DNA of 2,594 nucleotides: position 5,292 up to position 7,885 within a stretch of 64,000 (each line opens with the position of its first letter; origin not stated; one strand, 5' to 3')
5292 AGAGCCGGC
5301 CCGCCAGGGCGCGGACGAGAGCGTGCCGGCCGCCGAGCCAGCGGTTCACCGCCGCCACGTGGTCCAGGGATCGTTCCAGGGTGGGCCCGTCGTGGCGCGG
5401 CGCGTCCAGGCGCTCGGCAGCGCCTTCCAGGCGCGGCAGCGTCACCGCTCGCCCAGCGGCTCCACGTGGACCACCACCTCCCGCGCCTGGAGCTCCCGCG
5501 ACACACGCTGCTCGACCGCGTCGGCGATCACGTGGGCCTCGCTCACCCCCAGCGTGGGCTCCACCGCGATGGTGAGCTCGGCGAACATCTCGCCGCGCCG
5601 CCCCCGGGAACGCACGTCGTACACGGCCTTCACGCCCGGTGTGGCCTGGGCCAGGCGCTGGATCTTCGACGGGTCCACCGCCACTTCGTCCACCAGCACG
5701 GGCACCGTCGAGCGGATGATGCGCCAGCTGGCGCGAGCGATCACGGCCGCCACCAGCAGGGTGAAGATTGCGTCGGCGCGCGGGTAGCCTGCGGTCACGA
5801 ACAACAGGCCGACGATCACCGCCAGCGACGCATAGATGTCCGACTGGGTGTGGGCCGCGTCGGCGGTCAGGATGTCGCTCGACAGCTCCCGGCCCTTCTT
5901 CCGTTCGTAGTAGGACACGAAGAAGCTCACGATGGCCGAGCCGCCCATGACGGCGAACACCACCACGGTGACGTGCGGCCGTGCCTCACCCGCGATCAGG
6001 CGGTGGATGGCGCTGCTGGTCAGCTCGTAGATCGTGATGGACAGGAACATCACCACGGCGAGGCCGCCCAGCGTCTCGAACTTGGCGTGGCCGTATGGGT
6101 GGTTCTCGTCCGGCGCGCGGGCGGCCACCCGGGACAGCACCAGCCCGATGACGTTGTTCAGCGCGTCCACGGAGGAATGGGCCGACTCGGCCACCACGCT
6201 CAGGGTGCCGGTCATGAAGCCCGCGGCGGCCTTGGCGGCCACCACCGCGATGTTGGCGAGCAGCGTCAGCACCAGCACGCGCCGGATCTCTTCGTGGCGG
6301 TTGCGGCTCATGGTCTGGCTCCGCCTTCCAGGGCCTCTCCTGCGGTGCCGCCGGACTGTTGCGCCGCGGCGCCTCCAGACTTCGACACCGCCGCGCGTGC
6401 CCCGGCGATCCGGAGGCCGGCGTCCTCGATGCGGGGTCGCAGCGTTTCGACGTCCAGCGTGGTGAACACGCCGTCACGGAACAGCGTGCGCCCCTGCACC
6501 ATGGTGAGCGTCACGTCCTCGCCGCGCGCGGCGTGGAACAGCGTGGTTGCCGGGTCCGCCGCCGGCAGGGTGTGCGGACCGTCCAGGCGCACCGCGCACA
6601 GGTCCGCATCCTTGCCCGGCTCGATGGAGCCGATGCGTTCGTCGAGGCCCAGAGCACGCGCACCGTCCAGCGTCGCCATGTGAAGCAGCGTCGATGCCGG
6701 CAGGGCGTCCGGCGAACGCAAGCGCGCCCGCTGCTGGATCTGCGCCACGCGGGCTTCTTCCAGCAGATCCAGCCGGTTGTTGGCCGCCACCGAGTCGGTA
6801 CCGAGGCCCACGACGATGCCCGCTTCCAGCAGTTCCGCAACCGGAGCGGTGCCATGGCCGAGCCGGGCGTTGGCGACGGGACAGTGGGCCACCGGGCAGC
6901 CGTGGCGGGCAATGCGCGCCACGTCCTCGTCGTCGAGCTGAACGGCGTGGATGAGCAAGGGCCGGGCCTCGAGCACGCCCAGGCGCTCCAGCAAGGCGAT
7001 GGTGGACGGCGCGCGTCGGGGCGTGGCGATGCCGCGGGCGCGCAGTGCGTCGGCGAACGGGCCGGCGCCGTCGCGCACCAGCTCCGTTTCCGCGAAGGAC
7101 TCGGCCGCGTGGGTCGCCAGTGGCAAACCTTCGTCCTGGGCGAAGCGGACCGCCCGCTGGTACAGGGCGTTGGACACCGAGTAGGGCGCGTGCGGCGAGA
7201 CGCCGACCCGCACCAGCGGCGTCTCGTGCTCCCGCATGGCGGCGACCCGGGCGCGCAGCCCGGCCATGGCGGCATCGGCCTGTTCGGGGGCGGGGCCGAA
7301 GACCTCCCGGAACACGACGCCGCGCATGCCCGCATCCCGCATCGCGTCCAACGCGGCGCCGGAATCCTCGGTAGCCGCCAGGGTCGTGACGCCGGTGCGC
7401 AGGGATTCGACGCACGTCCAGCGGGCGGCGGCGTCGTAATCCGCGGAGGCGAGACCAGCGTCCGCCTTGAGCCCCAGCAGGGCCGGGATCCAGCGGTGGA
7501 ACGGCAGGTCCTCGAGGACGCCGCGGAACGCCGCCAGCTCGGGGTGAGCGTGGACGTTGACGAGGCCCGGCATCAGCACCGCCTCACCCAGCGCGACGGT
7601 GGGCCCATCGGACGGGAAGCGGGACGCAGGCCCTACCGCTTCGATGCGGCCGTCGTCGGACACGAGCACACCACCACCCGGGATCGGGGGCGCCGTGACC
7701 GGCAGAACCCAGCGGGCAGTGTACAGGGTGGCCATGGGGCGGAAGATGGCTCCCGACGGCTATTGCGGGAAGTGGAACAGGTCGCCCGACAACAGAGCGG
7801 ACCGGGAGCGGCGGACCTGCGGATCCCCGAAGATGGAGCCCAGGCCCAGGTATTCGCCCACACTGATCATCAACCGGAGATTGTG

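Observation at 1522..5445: Candidate minimal aromatic polyketide / phenolic lipid pathway: methyltransferase, FAD enzyme, TcmN-like cyclase and a single FabF-like KS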

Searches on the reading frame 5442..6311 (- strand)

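Call 3: search_protein_families(library=pfam, proteins=[window:5442-6311:-], max_evalue=0.01)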
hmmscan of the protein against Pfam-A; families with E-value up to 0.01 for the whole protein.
window:5442-6311:- (289 aa): 2 families
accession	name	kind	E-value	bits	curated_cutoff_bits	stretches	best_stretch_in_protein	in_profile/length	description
PF01545.26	Cation_efflux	-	2.3e-45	155.2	26.6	1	14-207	2-198/198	Cation efflux family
PF16916.11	ZT_dimer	-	1.6e-15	57.3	26.7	1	215-285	7-77/78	Dimerisation domain of Zinc Transporter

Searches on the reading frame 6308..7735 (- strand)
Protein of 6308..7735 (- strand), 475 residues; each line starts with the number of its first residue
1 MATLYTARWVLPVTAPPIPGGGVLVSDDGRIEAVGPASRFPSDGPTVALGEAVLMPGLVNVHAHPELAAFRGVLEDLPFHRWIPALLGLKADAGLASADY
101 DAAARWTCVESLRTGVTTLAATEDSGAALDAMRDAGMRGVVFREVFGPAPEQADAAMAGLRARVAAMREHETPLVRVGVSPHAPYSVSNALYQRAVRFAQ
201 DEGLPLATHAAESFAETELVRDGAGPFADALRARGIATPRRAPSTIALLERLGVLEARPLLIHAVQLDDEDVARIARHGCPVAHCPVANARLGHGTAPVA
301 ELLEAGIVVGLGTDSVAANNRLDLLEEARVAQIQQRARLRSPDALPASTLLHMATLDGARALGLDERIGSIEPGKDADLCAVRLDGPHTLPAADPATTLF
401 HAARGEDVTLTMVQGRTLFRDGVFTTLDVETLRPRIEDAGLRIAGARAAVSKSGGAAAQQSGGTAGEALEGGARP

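Call 3: search_protein_families(library=pfam, proteins=[window:6308-7735:-], max_evalue=0.01)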
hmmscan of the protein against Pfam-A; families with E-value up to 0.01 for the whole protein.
window:6308-7735:- (475 aa): 2 families
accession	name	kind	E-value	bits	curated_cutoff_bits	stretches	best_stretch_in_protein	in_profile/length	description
PF01979.26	Amidohydro_1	-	7.3e-56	190.3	25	1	53-417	1-344/345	Amidohydrolase family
PF07969.17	Amidohydro_3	-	3.4e-19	70.1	29.7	1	94-418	151-471/472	Amidohydrolase family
